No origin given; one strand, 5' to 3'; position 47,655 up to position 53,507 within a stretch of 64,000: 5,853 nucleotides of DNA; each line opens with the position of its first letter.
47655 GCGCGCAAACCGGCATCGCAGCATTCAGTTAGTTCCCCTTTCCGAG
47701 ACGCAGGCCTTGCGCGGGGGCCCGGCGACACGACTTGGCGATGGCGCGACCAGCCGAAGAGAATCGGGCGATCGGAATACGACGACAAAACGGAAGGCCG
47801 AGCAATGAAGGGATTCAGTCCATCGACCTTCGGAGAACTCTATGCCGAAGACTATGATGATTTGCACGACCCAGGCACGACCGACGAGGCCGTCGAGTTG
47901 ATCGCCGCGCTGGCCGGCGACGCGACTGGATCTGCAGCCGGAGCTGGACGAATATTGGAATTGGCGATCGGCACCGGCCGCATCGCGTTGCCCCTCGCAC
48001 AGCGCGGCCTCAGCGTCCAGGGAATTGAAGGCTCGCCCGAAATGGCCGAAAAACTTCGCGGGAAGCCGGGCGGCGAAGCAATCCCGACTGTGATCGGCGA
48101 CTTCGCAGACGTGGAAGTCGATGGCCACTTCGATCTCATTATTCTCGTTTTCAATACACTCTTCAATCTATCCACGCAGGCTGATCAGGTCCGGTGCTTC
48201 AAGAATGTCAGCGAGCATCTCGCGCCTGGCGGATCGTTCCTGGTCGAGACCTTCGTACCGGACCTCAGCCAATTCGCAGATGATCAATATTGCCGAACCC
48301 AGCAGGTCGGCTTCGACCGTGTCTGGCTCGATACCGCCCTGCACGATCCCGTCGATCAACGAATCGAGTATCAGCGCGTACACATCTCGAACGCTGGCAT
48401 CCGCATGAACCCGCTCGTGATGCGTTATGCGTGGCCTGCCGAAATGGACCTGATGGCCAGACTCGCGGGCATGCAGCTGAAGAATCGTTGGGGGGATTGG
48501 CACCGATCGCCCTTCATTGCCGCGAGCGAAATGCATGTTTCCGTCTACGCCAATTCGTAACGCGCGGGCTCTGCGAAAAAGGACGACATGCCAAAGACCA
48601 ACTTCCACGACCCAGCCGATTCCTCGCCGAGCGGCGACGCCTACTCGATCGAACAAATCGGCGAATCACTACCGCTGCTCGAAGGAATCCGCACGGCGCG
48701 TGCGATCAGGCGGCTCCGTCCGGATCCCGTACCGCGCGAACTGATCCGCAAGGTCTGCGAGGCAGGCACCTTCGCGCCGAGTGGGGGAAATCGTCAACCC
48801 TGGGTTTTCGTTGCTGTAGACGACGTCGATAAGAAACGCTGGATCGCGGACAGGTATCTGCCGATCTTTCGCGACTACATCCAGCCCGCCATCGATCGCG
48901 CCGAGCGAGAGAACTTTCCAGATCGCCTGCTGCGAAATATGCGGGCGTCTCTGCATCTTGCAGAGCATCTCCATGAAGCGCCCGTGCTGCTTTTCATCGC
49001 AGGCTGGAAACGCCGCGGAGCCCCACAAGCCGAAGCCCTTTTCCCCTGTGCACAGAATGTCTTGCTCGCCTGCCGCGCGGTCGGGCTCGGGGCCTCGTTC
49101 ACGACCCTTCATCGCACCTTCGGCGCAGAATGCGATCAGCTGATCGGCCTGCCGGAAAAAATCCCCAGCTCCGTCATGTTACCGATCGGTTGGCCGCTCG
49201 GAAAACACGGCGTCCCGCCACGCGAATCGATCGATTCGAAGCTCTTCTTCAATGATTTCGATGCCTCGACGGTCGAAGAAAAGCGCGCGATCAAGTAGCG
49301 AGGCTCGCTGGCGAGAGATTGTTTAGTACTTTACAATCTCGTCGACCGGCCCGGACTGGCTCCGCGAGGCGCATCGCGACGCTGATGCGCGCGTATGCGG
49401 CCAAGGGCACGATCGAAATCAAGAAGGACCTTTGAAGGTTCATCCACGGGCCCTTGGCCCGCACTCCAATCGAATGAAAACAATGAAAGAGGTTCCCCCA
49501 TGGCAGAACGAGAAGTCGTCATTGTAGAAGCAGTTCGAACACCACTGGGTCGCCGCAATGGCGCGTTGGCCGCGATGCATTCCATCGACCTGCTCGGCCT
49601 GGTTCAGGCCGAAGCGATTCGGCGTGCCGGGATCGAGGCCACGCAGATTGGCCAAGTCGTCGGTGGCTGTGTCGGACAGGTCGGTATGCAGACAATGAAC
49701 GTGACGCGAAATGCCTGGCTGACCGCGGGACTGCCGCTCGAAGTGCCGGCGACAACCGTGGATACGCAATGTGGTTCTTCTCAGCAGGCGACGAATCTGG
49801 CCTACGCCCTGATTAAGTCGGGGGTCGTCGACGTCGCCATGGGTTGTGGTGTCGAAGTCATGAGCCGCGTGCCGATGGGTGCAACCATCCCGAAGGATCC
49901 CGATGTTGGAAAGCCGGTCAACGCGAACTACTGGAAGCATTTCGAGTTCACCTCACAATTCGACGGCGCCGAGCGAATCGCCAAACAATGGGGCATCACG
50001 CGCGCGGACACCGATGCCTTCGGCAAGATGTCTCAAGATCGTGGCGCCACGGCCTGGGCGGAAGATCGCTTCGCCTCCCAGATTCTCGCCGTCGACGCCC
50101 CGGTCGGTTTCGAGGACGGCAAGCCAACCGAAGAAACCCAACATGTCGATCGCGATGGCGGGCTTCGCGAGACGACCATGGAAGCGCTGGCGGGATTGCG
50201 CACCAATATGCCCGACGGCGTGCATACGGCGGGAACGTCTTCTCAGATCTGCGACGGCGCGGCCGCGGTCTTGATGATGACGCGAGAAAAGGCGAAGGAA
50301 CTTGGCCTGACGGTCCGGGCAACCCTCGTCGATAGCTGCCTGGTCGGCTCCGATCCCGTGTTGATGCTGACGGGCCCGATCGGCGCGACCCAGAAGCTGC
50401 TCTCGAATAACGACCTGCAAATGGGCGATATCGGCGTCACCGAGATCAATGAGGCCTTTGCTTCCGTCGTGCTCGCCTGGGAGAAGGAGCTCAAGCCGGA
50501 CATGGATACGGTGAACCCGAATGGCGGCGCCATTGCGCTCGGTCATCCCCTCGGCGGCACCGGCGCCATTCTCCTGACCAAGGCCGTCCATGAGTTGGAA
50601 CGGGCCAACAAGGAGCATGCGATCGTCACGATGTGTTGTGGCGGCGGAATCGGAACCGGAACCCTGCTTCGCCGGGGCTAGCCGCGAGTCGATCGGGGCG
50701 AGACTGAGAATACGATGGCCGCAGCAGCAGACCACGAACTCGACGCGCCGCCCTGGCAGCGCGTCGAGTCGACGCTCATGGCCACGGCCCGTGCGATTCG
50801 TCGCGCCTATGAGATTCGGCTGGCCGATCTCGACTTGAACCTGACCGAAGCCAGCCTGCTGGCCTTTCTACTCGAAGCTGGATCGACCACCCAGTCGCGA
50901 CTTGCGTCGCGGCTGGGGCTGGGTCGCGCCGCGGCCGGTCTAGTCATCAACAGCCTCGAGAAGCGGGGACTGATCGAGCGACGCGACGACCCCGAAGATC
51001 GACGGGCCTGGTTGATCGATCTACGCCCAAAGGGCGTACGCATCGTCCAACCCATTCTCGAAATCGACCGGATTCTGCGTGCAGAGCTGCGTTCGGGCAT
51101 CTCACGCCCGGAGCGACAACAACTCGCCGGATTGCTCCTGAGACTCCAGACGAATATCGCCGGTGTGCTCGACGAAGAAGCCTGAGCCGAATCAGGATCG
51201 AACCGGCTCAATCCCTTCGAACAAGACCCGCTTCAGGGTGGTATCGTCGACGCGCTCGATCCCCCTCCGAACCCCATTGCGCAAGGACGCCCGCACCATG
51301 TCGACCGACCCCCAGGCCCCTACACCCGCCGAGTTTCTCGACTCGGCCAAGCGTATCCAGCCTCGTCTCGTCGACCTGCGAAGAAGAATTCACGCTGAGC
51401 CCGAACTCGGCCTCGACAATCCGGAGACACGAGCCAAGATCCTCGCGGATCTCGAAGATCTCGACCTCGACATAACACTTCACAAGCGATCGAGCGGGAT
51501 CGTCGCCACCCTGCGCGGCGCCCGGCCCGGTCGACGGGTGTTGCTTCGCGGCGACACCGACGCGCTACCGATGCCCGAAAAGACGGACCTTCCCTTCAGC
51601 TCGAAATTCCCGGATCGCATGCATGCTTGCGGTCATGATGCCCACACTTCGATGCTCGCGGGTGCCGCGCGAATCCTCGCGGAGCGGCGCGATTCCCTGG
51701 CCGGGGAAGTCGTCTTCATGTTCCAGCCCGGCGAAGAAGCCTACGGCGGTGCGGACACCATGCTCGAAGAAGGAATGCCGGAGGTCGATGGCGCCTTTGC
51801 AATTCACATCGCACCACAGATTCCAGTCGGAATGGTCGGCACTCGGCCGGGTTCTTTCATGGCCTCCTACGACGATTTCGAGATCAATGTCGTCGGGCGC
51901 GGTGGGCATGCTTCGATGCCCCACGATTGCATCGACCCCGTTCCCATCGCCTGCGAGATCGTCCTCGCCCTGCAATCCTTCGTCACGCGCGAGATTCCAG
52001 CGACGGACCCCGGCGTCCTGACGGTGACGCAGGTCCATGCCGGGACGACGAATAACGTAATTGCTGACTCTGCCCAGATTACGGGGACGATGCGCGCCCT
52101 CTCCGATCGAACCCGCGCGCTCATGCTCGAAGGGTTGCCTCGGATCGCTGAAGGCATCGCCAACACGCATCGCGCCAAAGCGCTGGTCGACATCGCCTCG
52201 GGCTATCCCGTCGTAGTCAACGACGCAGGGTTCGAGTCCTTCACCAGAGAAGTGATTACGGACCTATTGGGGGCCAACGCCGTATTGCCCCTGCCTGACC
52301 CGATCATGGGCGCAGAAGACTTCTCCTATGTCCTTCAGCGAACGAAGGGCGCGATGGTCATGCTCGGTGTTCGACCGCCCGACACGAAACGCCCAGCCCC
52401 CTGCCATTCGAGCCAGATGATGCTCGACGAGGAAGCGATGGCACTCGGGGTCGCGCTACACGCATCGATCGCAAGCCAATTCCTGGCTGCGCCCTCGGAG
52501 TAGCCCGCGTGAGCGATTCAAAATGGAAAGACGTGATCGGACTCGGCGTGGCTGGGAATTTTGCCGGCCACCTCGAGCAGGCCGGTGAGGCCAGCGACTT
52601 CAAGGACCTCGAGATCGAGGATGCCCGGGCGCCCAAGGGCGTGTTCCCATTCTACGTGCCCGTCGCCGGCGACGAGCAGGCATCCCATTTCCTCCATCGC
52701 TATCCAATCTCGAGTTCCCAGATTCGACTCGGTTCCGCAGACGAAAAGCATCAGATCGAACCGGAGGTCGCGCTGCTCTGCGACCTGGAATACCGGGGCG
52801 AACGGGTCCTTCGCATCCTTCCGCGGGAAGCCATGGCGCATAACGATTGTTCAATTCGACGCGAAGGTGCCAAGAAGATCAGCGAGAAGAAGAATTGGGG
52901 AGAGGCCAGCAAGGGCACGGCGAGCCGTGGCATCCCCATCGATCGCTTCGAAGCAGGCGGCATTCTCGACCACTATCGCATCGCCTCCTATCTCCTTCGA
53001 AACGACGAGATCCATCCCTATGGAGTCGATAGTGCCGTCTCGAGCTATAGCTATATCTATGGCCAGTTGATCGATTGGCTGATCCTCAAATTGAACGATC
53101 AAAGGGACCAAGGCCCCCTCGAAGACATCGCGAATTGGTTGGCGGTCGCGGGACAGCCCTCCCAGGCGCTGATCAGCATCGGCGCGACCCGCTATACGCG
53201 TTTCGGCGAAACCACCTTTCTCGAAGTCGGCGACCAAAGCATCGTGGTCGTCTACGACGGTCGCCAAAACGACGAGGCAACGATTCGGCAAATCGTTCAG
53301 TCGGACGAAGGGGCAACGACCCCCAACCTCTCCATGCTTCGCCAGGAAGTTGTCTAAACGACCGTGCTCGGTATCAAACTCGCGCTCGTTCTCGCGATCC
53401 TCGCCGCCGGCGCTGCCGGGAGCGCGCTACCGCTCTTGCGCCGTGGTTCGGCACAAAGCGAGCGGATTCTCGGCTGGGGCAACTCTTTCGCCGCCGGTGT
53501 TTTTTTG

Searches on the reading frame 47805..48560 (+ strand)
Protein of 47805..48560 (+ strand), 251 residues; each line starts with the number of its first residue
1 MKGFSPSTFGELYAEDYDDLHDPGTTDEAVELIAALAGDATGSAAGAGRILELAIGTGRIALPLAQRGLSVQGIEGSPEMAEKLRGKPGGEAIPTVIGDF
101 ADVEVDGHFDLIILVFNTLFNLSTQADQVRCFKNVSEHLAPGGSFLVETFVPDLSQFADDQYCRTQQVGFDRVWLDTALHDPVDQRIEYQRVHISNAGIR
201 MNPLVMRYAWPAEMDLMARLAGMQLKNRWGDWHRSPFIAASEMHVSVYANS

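Call 57: search_protein_families(library=pfam, proteins=[window:47805-48560:+], max_evalue=0.001)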
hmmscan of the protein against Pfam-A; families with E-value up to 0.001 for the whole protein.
window:47805-48560:+ (251 aa): 5 families
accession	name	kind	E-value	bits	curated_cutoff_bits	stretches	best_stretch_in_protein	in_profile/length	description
PF13649.12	Methyltransf_25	-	2.3e-13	51.1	27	1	50-143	1-97/97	Methyltransferase domain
PF08241.18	Methyltransf_11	-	5.7e-10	40.1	21.2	1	51-146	1-94/95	Methyltransferase domain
PF08242.18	Methyltransf_12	-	2.4e-07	31.8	30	1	51-144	1-97/98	Methyltransferase domain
PF13847.12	Methyltransf_31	-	1.9e-06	28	27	1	48-155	5-116/145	Methyltransferase domain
PF13489.12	Methyltransf_23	-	2e-06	28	27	1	45-156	21-128/164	Methyltransferase domain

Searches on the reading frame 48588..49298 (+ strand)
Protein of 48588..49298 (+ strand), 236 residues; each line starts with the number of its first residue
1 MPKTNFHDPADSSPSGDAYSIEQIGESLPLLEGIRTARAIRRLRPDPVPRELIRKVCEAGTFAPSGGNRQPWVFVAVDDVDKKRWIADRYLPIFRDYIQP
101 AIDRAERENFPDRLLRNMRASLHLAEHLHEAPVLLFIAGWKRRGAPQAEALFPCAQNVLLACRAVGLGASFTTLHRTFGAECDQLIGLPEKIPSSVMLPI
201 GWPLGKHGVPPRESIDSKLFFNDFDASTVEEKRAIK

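Call 57: search_protein_families(library=pfam, proteins=[window:48588-49298:+], max_evalue=0.001)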
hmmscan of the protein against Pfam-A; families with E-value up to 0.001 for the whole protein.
window:48588-49298:+ (236 aa): 1 family
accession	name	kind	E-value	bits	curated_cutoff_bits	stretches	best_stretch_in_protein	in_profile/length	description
PF00881.29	Nitroreductase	-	4.6e-25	89.2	23.5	1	34-202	1-167/167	Nitroreductase family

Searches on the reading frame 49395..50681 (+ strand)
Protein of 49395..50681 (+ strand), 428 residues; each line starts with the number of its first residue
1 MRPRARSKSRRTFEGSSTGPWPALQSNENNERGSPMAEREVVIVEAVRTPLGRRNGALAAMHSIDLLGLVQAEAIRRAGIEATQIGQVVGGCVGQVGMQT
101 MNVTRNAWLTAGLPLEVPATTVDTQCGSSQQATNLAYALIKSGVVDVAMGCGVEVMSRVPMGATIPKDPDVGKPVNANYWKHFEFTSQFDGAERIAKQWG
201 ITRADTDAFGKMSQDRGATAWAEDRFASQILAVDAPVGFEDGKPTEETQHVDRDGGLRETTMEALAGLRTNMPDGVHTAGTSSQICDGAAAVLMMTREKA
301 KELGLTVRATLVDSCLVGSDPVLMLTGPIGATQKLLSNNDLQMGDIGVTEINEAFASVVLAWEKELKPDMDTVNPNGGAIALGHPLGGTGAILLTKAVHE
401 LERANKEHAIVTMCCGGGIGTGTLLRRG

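Call 57: search_protein_families(library=pfam, proteins=[window:49395-50681:+], max_evalue=0.001)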
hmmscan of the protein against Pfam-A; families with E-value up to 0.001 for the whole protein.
window:49395-50681:+ (428 aa): 3 families
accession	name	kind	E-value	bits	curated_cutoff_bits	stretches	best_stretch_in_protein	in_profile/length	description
PF00108.29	Thiolase_N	-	2e-49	168.7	26.4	1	41-297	1-259/260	Thiolase, N-terminal domain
PF02803.24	Thiolase_C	-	6.4e-37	126.4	27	1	306-426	2-122/123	Thiolase, C-terminal domain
PF00109.32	ketoacyl-synt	-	4.3e-05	23.7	20.8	1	113-157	161-205/252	Beta-ketoacyl synthase, N-terminal domain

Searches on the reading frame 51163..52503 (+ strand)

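Call 57: search_protein_families(library=pfam, proteins=[window:51163-52503:+], max_evalue=0.001)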
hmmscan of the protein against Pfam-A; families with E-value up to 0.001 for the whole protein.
window:51163-52503:+ (446 aa): 2 families
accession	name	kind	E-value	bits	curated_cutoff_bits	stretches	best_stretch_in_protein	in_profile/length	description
PF01546.33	Peptidase_M20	-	7.7e-39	134.2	24.6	1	127-438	1-205/206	Peptidase family M20/M25/M40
PF07687.19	M20_dimer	-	6.6e-10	39.3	21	1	239-317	9-87/107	Peptidase dimerisation domain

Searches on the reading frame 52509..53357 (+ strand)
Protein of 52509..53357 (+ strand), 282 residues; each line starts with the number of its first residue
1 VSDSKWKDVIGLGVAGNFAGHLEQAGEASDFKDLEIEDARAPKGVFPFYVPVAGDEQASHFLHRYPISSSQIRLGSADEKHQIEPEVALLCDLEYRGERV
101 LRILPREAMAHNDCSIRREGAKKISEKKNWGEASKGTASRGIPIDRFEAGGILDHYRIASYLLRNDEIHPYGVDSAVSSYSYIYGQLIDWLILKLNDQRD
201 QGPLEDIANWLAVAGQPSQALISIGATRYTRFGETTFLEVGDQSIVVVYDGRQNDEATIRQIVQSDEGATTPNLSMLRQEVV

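Call 57: search_protein_families(library=pfam, proteins=[window:52509-53357:+], max_evalue=0.001)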
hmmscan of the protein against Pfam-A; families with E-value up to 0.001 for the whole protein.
window:52509-53357:+ (282 aa): 1 family
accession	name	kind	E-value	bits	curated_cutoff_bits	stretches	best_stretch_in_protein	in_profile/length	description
PF18985.5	DUF5718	-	7.5e-100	334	25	1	27-281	1-250/250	Family of unknown function (DUF5718)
